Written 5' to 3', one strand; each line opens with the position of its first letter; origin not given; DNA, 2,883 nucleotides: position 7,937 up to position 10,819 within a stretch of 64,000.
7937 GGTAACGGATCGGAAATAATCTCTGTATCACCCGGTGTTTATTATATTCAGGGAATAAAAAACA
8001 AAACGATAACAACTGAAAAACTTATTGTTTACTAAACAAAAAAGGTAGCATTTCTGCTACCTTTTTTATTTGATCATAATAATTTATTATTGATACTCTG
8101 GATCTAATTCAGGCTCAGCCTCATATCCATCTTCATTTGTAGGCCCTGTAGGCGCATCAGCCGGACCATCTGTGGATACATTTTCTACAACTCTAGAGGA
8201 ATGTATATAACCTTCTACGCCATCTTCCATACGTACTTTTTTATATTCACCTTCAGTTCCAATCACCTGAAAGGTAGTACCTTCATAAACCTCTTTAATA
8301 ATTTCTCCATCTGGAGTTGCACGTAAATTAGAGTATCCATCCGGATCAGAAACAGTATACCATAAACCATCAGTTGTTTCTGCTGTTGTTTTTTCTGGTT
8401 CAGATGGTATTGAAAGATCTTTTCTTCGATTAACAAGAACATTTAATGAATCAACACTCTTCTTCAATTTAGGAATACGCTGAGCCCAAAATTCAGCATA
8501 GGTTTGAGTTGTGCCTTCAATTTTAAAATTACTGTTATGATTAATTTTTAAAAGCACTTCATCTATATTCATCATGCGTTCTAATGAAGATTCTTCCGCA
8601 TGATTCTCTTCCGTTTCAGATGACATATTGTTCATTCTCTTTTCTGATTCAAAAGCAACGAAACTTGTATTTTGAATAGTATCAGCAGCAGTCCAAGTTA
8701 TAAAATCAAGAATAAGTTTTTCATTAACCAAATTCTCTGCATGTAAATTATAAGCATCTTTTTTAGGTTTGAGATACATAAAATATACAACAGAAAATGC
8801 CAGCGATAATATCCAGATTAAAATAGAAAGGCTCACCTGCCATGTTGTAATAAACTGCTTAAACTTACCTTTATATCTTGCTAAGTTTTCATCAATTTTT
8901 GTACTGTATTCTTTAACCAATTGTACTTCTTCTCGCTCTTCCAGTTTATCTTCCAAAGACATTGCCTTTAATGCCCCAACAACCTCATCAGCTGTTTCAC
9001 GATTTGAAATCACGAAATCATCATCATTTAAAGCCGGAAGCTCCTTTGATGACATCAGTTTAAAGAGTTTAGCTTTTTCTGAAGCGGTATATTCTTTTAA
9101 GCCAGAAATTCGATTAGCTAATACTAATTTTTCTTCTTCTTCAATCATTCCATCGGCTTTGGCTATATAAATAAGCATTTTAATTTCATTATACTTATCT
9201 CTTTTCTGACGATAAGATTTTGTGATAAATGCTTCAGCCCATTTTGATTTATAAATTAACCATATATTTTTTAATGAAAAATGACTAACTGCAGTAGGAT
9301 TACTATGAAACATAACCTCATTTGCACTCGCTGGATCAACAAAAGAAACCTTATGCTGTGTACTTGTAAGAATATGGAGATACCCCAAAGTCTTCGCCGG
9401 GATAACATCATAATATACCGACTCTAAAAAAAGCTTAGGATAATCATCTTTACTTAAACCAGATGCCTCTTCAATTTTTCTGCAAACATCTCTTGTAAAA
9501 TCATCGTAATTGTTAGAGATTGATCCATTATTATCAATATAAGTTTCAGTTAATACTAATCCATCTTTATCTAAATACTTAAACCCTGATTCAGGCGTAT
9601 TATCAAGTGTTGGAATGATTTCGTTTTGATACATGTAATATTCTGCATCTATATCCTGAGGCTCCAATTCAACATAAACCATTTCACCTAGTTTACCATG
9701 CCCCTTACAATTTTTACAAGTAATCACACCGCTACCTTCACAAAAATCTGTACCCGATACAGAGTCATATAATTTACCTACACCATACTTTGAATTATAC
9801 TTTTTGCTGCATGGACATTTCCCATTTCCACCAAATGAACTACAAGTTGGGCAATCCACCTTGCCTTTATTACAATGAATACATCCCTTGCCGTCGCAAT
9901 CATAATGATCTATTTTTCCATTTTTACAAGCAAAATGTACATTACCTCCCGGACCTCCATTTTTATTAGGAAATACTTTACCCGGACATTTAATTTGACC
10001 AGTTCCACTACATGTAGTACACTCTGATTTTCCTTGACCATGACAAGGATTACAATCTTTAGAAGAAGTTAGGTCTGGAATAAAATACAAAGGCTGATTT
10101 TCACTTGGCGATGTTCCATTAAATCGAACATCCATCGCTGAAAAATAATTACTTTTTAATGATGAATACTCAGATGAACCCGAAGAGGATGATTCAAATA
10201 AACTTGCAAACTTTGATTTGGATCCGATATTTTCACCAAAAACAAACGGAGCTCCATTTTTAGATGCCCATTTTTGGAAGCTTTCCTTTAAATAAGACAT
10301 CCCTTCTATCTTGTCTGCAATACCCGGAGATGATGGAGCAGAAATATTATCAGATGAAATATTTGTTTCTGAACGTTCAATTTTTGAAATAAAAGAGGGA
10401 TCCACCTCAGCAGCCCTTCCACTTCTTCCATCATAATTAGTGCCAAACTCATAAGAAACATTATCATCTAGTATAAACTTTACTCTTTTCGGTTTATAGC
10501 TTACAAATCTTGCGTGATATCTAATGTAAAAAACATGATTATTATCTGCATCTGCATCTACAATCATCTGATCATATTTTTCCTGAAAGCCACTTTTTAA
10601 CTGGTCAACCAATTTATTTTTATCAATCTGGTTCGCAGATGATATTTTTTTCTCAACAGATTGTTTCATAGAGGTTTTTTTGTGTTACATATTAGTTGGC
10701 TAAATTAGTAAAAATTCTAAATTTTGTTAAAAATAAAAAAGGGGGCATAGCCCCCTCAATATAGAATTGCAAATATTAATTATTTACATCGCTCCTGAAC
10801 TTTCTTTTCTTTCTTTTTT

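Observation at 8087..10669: Monocistronic 860-aa membrane protein with an unusual domain combination: DnaJ-type zinc finger, TerB, TM helix and SH3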

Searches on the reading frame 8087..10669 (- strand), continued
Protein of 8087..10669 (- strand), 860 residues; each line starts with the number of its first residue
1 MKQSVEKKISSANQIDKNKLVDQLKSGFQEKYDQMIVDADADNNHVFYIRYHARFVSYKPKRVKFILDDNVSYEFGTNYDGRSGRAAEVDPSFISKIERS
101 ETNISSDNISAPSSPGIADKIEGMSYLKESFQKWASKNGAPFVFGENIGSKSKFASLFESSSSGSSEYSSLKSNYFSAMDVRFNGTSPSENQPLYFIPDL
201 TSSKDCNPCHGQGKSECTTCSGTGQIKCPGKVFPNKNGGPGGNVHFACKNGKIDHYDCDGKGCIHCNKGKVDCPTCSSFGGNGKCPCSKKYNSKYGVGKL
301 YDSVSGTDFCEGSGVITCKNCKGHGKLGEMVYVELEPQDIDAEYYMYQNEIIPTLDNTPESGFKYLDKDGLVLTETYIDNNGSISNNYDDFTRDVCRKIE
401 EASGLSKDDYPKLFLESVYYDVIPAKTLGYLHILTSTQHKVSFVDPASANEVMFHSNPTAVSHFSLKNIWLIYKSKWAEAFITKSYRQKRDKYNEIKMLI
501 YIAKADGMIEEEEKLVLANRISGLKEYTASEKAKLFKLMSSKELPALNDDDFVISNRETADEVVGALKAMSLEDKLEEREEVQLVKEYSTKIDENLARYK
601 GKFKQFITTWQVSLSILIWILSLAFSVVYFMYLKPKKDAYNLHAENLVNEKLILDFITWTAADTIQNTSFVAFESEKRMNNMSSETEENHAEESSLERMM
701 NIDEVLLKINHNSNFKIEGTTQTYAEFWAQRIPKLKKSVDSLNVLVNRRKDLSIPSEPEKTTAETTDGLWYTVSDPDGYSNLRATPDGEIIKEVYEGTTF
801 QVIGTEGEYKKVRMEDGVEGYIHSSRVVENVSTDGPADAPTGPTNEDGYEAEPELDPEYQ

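Call 88: search_protein_families(library=pfam, proteins=[L020:536-2395:+, L022:4703-5308:+, L017:5731-6939:+, L017:9754-12189:+, L017:12194-13891:+, L017:13914-16718:+, L019:1271-1921:-, L019:677-1267:-, L019:4262-5761:-], max_evalue=0.01)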
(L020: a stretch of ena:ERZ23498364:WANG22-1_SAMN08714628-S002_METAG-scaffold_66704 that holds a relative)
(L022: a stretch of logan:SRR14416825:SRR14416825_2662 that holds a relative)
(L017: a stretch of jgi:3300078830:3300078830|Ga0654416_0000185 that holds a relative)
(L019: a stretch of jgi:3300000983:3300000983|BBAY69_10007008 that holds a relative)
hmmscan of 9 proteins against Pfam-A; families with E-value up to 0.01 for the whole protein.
L020:536-2395:+ (619 aa): 5 families
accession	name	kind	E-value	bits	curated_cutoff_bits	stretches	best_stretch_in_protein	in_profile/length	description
PF01580.24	FtsK_SpoIIIE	-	2.8e-26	92.8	24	1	314-494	34-187/221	FtsK/SpoIIIE family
PF12846.13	AAA_10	-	6.5e-06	25.8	27.5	1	443-522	256-335/362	AAA-like domain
PF13401.12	AAA_22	-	0.00043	21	27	1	317-466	4-121/130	AAA domain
PF01935.23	DUF87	-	0.0011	19.5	23.2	1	300-368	3-68/220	Helicase HerA, central domain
PF01637.24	ATPase_2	-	0.0041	17.4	33.2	0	321-451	23-134/225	ATPase domain predominantly from Archaea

L022:4703-5308:+ (201 aa): 3 families
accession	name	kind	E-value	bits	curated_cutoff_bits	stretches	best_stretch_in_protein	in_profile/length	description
PF10157.14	BORCS6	-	0.00015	22.3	35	1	112-178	19-85/101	BLOC-1-related complex sub-unit 6 C-terminal helix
PF05565.16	Sipho_Gp157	-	0.0018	18.7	28.6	1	104-182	8-86/162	Siphovirus Gp157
PF04048.20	Sec8_N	-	0.0059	17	26.8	1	112-200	47-131/142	Exocyst complex component Sec8 N-terminal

L017:5731-6939:+ (402 aa): 1 family
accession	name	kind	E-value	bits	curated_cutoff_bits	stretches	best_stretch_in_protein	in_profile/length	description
PF01048.26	PNP_UDP_1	-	2.5e-22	79.8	25.1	1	5-238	2-227/233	Phosphorylase superfamily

L017:9754-12189:+ (811 aa): 0 families

L017:12194-13891:+ (565 aa): 1 family
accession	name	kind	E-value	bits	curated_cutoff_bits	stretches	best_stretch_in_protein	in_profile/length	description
PF17177.10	PPR_long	-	0.0039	17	27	1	371-408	79-116/211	Pentacotripeptide-repeat region of PRORP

L017:13914-16718:+ (935 aa): 0 families

L019:1271-1921:- (216 aa): 0 families

L019:677-1267:- (196 aa): 0 families

L019:4262-5761:- (499 aa): 1 family
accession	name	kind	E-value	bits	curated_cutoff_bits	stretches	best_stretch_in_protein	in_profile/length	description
PF00593.30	TonB_dep_Rec_b-barrel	-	1.6e-18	68.3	27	3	343-472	314-436/436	TonB dependent receptor-like, beta-barrel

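Call 100: find_homologous_proteins(query=P0039, max_evalue=1e-10)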
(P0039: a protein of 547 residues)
Query P0039 (547 aa): 50 proteins with E <= 1e-10 among 7067 candidates.
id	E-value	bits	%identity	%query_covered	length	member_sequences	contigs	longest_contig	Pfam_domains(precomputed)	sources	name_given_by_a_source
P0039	0.0e+0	1257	100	100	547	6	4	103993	PF05099.19,PF00684.26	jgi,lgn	jgi:uncharacterized tellurite resistance protein B-like protein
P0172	0.0e+0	1039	80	100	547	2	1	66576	-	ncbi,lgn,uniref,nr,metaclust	ncbi:hypothetical protein [Microscilla marina]|uniref:Uncharacterized protein n=1 Tax=Microscilla ma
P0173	6.4e-293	991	77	100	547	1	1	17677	PF05099.19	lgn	-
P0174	1.0e-279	947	73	100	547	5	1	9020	PF25436.1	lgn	-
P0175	6.5e-278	941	71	100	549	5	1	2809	-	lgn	-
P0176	3.9e-273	925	71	100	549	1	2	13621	PF05099.19,PF00684.26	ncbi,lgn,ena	-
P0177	8.5e-131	456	40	99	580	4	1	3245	PF05099.19,PF04391.18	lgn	-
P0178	1.1e-130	455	39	99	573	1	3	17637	PF05099.19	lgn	-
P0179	5.8e-130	453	40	99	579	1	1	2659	PF05099.19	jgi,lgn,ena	jgi:tellurite resistance protein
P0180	1.6e-128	448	39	99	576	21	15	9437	PF05099.19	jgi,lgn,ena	jgi:uncharacterized tellurite resistance protein B-like protein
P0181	1.9e-128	448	39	99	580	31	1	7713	PF05099.19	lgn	-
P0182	2.5e-128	448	38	99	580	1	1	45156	PF05099.19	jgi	jgi:uncharacterized tellurite resistance protein B-like protein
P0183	3.6e-127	444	38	99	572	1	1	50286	PF05099.19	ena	-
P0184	8.1e-127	443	39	99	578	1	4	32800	PF05099.19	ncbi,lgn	-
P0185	5.4e-126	440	39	99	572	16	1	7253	PF05099.19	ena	-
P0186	9.2e-126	439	38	99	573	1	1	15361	PF05099.19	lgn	-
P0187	1.5e-125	438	37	99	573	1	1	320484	PF05099.19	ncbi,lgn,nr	ncbi:MAG: TerB family tellurite resistance protein [Bacteroidetes bacterium]|nr:TerB family tellurit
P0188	9.6e-124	432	38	99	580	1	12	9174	PF05099.19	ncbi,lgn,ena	-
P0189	1.2e-122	429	37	99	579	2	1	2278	PF05099.19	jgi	jgi:uncharacterized tellurite resistance protein B-like protein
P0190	4.3e-122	427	38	99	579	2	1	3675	PF05099.19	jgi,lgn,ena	-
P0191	2.1e-121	425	36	99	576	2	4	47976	PF05099.19,PF04391.18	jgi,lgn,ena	-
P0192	9.0e-121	423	38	99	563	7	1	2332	PF05099.19,PF04391.18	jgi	jgi:uncharacterized tellurite resistance protein B-like protein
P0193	1.3e-120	422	38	99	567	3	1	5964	PF05099.19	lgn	-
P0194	1.5e-120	422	38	99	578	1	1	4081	PF05099.19,PF04391.18,PF00684.26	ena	-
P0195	2.1e-119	418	37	99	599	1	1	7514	PF05099.19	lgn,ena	-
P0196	1.4e-118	415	36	98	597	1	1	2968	PF05099.19,PF04391.18,PF23733.3,PF00684.26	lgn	-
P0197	1.3e-116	409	36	99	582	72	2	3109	PF05099.19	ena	-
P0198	3.2e-116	408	37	95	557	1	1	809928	PF05099.19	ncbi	-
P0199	5.2e-116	407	38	99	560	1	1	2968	PF05099.19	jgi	jgi:uncharacterized tellurite resistance protein B-like protein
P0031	3.3e-114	401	37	99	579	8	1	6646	PF05099.19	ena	-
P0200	1.0e-113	399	37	98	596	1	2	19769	PF05099.19,PF23733.3,PF25436.1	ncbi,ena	ncbi:MAG: TerB family tellurite resistance protein [Bacteroidota bacterium]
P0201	5.0e-112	394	36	98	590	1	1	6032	PF05099.19,PF23733.3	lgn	-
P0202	8.7e-111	390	36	98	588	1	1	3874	PF05099.19,PF04391.18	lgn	-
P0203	2.0e-110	388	36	99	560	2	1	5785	PF05099.19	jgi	jgi:uncharacterized tellurite resistance protein B-like protein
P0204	3.5e-109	384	38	96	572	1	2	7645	PF05099.19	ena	-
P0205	9.2e-109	383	36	97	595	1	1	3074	PF05099.19,PF04391.18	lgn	-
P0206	1.2e-108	383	35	99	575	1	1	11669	PF05099.19,PF04391.18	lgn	-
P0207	1.5e-108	382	38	96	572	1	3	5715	PF05099.19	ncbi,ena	-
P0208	1.3e-107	379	36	100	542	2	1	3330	PF05099.19,PF04391.18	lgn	-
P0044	5.7e-107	377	34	98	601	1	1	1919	PF05099.19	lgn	-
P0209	3.0e-105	371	35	98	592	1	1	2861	PF05099.19,PF23733.3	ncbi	-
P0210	2.2e-104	369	34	99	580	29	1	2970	PF05099.19,PF04391.18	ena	-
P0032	1.2e-102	363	33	99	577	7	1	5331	PF04391.18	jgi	-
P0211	2.3e-102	362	37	99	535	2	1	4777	PF05099.19,PF04391.18,PF00684.26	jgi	-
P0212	7.0e-102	360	36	99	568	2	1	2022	PF05099.19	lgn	-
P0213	1.7e-100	356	33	99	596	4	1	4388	PF05099.19,PF04391.18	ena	-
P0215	1.3e-74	270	43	57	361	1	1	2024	PF05099.19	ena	-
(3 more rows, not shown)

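Call 102: find_related_loci(query=A1, collection=viral_contigs, flank=5000)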
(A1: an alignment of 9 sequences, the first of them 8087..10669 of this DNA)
Query A1 (860 aa) in viral_contigs; peptide patterns used: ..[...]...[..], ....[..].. (x = any residue, [..] = any of these).
109 stretches matched a pattern, but none encodes a relative of the query by tblastn (E <= 1e-3).

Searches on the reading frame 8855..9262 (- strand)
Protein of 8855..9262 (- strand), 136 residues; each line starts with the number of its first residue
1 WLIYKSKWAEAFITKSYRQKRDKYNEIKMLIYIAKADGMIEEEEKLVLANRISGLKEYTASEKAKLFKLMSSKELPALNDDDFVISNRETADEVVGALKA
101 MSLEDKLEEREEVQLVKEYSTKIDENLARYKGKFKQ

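Call 62: search_solved_structures(query=A3, max_evalue=1, show_alignments=2)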
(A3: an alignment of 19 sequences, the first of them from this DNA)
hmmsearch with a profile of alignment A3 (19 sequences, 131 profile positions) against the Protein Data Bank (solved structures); distinct sequences matched with E-value up to 1: 8.
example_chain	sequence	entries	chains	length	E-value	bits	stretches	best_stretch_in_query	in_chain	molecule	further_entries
2ou3_A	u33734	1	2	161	0.00033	23.4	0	102-124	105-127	Tellurite resistance protein of COG3793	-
2jxu_A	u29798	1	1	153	0.0013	21.5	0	31-55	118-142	TerB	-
2h5n_A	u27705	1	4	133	0.02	17.6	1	31-122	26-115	Hypothetical protein PG_1108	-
2qhk_A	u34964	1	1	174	0.61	12.8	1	50-115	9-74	Methyl-accepting chemotaxis protein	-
2cqe_A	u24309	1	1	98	0.69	12.7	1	76-121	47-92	KIAA1064 protein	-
4exo_A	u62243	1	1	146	0.71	12.6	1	56-116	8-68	Methyl-accepting chemotaxis protein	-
3ivp_A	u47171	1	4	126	0.72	12.6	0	10-44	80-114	Putative transposon-related DNA-binding protein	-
8gmh_B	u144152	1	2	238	0.83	12.4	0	42-110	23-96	LXG domain-containing protein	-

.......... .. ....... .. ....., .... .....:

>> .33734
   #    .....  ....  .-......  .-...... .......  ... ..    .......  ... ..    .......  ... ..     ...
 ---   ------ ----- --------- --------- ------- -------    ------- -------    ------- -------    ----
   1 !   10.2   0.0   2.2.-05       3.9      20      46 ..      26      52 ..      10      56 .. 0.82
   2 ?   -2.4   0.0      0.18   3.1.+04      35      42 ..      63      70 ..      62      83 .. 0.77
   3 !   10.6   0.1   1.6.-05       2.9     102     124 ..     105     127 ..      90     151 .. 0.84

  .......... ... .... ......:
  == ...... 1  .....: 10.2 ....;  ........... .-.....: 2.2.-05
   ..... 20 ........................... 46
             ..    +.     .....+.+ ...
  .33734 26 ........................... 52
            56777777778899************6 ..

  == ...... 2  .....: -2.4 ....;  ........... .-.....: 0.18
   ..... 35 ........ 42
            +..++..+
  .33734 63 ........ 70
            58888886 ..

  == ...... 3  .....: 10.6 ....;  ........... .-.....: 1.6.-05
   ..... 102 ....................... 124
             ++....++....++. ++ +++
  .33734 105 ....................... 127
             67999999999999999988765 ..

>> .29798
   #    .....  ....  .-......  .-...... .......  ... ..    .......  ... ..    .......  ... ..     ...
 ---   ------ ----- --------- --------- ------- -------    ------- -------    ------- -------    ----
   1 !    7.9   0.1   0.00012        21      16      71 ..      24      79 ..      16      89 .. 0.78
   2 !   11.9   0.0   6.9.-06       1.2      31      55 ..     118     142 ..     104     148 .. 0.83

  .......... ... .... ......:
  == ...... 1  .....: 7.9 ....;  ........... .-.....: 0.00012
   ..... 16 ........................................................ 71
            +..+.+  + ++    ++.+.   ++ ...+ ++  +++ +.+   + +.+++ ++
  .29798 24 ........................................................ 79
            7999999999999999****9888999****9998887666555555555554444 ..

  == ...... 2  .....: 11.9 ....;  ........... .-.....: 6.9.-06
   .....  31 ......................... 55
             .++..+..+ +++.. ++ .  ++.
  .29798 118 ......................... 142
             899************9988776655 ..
